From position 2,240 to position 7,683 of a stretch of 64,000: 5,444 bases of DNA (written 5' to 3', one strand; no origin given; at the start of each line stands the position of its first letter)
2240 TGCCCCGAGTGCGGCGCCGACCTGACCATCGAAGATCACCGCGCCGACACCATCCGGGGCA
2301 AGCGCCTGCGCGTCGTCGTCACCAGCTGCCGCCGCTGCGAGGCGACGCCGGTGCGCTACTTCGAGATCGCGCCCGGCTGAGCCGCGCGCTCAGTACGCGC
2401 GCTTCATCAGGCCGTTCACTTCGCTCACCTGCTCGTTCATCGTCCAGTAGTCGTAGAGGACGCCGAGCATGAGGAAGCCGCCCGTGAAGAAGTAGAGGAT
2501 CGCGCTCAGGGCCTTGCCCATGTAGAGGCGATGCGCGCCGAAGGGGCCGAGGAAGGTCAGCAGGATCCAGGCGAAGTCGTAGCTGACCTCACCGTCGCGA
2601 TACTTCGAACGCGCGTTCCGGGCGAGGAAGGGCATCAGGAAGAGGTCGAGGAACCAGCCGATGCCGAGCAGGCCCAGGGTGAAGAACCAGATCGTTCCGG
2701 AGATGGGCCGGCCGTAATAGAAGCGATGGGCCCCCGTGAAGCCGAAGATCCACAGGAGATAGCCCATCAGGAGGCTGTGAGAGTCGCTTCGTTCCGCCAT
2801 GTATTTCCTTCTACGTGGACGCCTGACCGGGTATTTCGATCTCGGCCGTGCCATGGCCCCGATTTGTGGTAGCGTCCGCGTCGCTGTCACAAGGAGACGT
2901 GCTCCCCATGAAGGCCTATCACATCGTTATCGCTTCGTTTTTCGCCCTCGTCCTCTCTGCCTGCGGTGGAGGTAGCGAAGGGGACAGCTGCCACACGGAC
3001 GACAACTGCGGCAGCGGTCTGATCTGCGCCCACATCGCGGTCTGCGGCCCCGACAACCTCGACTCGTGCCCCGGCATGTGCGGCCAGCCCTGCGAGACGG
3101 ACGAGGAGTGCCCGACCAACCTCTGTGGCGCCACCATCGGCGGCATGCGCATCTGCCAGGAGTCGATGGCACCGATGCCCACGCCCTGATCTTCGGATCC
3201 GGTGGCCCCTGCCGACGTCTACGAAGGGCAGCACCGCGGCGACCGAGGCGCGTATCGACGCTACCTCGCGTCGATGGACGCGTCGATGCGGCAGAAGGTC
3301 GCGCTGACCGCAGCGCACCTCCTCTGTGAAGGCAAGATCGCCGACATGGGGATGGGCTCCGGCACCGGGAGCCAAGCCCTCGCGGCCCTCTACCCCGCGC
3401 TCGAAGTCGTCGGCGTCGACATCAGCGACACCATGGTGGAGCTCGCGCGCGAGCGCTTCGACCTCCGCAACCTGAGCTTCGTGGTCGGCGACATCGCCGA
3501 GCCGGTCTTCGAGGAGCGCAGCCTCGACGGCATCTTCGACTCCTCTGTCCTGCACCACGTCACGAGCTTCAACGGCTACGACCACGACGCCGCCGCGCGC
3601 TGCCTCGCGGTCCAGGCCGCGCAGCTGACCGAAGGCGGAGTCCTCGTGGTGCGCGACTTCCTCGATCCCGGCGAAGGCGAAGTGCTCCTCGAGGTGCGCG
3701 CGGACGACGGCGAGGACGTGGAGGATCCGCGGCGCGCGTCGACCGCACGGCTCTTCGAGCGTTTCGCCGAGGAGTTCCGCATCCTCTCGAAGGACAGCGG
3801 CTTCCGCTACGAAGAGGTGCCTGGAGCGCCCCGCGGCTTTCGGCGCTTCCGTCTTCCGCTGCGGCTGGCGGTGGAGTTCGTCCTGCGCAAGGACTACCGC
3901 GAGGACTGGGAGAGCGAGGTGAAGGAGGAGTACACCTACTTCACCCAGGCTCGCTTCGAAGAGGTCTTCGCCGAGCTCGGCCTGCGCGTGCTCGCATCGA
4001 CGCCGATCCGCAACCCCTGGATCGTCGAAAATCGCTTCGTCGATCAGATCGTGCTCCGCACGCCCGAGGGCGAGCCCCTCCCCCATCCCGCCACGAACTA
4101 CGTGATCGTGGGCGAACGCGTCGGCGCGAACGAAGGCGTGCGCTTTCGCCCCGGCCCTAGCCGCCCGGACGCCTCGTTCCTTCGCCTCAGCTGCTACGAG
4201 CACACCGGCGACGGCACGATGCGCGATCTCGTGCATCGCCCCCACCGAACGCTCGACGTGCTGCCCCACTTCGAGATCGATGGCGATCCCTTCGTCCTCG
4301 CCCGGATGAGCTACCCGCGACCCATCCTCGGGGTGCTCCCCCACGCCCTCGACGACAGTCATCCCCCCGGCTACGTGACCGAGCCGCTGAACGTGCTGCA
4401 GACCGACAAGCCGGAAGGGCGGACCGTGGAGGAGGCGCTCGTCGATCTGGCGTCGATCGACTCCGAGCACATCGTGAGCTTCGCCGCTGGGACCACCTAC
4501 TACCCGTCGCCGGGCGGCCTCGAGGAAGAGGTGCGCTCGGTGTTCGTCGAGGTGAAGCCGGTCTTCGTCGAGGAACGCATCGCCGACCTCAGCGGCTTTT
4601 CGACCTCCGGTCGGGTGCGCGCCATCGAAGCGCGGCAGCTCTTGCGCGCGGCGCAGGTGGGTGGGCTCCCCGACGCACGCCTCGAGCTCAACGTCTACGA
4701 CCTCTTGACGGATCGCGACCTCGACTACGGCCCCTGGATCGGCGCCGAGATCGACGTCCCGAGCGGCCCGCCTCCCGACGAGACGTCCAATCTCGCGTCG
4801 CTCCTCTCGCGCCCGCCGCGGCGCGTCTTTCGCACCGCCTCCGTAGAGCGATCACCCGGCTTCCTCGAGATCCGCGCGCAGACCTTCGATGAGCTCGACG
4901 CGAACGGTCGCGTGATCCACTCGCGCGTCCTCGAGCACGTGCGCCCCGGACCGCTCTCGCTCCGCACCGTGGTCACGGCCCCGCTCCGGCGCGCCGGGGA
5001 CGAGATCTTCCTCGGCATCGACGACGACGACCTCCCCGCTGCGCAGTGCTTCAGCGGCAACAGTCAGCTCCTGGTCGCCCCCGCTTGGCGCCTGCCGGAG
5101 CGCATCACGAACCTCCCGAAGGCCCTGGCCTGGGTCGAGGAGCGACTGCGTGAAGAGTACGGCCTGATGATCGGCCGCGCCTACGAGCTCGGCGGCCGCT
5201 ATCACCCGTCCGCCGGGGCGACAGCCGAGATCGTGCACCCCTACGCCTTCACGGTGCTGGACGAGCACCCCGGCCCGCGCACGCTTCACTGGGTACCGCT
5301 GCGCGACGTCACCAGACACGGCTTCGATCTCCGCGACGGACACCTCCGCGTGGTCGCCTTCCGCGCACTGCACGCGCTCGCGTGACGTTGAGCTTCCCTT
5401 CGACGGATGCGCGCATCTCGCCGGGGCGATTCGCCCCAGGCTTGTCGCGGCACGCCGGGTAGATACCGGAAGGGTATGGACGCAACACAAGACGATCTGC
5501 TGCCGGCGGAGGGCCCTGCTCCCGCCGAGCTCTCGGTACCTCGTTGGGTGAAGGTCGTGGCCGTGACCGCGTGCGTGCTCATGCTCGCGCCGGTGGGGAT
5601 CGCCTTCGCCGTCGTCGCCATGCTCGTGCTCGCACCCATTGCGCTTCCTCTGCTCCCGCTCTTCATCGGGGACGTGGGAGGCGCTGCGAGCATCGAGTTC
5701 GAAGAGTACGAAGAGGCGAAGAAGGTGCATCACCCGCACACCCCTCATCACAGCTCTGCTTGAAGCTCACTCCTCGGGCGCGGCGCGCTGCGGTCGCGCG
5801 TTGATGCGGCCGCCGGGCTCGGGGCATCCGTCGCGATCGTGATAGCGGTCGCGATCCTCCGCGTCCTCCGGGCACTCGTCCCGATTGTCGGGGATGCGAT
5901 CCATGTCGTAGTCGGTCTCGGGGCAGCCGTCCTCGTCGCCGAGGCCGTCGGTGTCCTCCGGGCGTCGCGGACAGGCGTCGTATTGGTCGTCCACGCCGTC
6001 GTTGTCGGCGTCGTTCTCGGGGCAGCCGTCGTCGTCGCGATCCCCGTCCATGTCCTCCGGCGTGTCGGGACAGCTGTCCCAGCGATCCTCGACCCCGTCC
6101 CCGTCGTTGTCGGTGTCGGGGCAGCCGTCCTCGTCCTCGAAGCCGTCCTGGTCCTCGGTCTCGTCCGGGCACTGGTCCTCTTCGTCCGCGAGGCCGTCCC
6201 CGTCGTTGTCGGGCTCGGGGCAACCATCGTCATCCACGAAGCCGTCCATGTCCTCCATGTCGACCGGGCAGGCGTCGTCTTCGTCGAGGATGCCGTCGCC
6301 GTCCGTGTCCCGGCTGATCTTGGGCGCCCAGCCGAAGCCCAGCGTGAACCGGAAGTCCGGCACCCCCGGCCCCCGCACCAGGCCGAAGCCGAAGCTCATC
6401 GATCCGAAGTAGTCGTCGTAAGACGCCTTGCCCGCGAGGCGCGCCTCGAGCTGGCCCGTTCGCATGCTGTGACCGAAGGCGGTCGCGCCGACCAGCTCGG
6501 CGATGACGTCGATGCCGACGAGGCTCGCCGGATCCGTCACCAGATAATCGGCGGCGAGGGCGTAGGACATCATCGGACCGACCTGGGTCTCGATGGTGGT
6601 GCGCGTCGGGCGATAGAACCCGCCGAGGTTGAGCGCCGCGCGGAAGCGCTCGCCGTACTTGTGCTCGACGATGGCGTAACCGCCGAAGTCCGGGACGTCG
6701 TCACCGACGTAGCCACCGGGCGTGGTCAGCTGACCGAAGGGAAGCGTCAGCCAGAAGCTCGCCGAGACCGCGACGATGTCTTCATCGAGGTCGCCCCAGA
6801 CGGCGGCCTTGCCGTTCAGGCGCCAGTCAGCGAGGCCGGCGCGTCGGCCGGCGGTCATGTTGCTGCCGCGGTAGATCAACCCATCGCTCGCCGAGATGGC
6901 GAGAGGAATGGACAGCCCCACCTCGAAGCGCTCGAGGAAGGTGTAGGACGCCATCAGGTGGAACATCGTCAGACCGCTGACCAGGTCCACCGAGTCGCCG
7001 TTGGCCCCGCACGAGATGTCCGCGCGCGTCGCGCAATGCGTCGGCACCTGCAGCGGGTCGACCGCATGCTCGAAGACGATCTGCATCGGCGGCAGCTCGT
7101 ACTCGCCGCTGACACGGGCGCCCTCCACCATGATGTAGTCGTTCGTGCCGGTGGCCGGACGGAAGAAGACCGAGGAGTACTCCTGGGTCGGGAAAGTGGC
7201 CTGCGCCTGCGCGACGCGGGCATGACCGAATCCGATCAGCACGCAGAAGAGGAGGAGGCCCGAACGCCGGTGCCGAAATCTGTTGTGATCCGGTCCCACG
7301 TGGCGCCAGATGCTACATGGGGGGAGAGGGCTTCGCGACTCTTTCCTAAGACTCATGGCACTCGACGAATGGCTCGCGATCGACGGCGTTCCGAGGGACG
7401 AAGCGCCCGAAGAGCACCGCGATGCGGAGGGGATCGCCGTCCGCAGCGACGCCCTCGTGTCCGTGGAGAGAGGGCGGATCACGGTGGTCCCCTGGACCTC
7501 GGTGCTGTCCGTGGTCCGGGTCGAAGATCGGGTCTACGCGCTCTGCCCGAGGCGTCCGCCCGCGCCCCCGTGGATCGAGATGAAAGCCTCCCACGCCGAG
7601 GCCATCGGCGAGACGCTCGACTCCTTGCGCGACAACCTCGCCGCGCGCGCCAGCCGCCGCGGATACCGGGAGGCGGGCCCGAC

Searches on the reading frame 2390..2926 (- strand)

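Call 37: search_protein_families(library=pfam, proteins=[window:2390-2926:-], max_evalue=0.00001)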
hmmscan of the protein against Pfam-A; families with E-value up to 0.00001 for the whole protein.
window:2390-2926:- (178 aa): 1 family
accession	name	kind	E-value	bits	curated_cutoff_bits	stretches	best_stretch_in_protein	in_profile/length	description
PF05154.21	TM2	-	3.4e-27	94.8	27.9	2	49-96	2-51/51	TM2 domain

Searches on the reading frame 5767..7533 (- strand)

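Call 37: search_protein_families(library=pfam, proteins=[window:5767-7533:-], max_evalue=0.00001)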
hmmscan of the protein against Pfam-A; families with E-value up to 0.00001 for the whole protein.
window:5767-7533:- (588 aa): 1 family
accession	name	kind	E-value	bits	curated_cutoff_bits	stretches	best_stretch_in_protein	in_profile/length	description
PF02412.23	TSP_3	-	1.1e-09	38.2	25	0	527-559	4-33/36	Thrombospondin type 3 repeat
